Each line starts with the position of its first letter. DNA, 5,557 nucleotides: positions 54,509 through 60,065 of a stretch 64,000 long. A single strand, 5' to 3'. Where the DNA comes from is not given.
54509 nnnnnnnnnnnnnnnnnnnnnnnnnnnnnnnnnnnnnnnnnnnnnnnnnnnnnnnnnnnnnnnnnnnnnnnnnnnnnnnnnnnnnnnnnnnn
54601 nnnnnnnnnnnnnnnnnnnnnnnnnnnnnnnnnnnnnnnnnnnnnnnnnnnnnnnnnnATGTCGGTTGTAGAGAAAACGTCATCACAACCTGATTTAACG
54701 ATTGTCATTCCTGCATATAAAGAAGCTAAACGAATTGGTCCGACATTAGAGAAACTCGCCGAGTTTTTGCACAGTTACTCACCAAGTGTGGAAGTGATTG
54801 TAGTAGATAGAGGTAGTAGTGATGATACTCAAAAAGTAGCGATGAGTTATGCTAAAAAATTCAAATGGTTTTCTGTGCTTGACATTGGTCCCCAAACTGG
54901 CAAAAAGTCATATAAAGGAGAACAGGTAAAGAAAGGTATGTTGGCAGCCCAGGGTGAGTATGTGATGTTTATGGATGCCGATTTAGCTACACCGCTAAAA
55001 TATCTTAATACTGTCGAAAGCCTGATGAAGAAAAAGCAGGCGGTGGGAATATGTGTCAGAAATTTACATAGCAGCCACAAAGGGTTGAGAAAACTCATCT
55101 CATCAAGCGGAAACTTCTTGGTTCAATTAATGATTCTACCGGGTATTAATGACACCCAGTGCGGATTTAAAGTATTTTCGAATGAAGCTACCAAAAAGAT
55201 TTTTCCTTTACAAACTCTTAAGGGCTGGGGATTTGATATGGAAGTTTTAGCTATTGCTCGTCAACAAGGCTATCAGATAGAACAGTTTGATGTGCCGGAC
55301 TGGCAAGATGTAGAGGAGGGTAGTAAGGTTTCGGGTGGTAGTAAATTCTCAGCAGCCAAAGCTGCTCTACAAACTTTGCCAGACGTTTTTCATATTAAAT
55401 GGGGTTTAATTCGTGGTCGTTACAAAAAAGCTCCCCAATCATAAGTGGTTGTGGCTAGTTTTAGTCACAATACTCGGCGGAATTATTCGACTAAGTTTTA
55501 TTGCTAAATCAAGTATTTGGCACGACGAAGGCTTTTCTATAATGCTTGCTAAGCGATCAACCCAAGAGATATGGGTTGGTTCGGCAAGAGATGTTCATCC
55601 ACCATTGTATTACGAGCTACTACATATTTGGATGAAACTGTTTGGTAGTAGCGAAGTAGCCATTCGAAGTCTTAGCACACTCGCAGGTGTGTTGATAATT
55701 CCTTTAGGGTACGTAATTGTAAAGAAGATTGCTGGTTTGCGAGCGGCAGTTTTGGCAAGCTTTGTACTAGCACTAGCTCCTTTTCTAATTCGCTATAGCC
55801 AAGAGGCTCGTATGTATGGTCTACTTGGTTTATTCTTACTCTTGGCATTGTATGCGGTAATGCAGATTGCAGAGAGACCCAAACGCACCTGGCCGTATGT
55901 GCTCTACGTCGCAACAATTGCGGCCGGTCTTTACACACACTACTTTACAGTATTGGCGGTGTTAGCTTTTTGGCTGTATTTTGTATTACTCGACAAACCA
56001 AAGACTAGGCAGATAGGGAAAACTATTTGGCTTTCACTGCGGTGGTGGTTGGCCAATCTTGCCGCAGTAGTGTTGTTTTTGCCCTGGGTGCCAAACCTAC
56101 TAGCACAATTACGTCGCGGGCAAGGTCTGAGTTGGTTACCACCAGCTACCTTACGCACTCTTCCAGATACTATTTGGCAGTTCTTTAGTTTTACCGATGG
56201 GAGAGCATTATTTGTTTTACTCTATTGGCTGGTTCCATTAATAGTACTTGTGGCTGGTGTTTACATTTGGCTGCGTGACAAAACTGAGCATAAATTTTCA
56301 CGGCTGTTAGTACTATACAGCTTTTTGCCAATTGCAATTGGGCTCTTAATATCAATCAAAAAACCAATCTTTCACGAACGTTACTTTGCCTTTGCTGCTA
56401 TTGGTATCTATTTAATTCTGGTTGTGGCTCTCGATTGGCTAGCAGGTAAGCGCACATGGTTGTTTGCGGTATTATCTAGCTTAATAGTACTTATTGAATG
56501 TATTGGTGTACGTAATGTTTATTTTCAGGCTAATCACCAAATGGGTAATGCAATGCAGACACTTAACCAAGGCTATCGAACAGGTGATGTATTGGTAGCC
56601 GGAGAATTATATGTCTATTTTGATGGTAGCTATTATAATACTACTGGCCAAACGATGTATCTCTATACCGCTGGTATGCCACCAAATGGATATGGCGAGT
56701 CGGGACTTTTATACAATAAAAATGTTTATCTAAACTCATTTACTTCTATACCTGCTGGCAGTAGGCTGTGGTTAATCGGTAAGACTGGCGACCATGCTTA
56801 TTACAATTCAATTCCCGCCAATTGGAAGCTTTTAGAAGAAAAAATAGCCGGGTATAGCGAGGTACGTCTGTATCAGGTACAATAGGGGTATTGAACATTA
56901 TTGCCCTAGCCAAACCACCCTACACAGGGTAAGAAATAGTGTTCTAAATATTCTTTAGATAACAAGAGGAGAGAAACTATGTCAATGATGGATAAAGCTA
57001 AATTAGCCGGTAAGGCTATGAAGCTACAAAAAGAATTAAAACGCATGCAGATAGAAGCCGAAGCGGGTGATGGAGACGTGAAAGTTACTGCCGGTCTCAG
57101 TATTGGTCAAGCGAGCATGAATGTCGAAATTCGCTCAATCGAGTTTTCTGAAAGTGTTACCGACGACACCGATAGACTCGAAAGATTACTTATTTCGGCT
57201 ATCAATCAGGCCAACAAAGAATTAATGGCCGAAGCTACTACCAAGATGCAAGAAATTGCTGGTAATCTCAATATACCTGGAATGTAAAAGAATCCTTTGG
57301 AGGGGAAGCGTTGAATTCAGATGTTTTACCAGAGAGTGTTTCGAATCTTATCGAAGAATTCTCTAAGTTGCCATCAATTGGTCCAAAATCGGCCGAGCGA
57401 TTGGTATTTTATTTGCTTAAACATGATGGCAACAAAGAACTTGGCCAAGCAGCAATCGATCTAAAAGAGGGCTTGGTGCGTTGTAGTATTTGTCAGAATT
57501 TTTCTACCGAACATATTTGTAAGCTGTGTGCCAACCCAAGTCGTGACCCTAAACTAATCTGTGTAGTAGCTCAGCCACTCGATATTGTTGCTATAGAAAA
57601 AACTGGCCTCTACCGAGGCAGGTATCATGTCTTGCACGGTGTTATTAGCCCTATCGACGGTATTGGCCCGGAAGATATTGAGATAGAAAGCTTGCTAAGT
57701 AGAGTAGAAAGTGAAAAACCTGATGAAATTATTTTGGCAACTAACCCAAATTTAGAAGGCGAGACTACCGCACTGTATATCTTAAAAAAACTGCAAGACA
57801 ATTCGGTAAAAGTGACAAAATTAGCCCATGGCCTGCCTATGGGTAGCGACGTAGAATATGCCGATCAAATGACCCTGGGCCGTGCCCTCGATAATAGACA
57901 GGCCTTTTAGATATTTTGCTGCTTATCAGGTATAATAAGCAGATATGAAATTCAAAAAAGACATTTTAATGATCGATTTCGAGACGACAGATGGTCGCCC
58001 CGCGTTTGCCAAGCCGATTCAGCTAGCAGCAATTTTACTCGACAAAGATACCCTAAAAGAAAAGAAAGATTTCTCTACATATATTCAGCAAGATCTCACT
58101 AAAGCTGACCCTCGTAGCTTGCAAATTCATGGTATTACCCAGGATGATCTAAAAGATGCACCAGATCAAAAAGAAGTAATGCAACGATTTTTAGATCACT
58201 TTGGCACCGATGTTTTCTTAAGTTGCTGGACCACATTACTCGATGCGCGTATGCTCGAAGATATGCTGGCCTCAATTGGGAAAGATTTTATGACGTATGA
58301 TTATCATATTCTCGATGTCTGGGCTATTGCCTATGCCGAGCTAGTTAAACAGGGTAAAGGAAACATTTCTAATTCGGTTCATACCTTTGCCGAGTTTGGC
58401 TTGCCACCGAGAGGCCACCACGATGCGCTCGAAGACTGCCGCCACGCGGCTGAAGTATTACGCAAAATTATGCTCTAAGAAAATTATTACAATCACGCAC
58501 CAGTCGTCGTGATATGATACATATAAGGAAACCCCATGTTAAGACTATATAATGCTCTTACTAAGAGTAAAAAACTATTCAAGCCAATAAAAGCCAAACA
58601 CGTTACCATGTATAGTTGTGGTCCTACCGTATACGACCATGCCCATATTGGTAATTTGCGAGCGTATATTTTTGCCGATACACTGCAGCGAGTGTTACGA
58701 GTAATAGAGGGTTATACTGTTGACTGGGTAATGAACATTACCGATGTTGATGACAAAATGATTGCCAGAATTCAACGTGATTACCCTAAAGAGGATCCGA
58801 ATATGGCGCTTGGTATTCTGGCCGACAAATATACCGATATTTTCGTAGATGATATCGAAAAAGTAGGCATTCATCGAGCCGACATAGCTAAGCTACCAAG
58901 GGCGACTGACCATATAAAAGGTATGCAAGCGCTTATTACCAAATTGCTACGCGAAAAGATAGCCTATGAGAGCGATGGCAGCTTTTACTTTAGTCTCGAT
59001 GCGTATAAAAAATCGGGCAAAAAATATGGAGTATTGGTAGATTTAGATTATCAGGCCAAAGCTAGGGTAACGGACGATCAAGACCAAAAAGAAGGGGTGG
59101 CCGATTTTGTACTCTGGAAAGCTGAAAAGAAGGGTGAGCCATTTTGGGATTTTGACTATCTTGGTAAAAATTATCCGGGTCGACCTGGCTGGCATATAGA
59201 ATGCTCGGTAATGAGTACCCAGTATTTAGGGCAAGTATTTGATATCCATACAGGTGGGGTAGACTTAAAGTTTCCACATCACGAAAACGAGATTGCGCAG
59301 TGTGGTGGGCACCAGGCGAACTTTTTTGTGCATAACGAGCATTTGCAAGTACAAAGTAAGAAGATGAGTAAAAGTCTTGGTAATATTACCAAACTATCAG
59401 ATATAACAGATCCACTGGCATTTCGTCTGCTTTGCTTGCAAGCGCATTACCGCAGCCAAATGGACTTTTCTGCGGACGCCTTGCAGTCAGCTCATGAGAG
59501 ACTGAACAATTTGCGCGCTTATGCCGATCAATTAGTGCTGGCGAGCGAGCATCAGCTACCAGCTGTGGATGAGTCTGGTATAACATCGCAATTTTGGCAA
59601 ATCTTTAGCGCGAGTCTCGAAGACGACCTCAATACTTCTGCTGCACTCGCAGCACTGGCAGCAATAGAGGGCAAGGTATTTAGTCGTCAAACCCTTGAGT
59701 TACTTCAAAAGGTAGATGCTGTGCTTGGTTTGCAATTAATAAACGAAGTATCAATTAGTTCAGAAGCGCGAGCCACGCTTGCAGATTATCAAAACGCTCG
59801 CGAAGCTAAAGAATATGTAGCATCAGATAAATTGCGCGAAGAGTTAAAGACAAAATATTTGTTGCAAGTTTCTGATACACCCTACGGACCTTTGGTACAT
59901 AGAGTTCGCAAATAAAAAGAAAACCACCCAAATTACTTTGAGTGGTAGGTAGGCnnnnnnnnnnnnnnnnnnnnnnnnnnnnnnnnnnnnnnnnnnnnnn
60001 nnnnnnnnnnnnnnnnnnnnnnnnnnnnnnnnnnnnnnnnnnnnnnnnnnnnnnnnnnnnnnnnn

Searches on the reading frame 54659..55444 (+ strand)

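Call 69: search_protein_families(library=pfam, proteins=[window:54659-55444:+], max_evalue=0.0001)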
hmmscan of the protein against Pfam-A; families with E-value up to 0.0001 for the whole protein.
window:54659-55444:+ (261 aa): 3 families
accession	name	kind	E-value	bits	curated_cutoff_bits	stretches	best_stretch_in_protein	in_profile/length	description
PF00535.33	Glycos_transf_2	-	6.7e-21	75.4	23.3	1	14-182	1-168/168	Glycosyl transferase family 2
PF13641.12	Glyco_tranf_2_3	-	2.5e-09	37.9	27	1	11-139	1-129/230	Glycosyltransferase like family 2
PF10111.15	Glyco_tranf_2_2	-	1.1e-06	28.8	27.3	1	14-125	1-108/276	Glycosyltransferase like family 2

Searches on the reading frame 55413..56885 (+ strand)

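Call 69: search_protein_families(library=pfam, proteins=[window:55413-56885:+], max_evalue=0.0001)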
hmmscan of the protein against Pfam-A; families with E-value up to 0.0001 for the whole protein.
window:55413-56885:+ (490 aa): 1 family
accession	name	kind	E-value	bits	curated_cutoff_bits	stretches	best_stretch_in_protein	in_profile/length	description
PF13231.12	PMT_2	-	4.3e-16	60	26.1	1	62-225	2-157/160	Dolichyl-phosphate-mannose-protein mannosyltransferase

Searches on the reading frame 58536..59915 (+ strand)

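Call 69: search_protein_families(library=pfam, proteins=[window:58536-59915:+], max_evalue=0.0001)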
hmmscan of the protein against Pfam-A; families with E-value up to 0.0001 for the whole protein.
window:58536-59915:+ (459 aa): 2 families
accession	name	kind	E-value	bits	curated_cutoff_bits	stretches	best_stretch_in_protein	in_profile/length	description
PF01406.26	tRNA-synt_1e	-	6.1e-88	295.5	27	1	15-320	2-300/301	tRNA synthetases class I (C) catalytic domain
PF09334.17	tRNA-synt_1g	-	1.1e-05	24.9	20.1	0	34-153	12-123/391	tRNA synthetases class I (M)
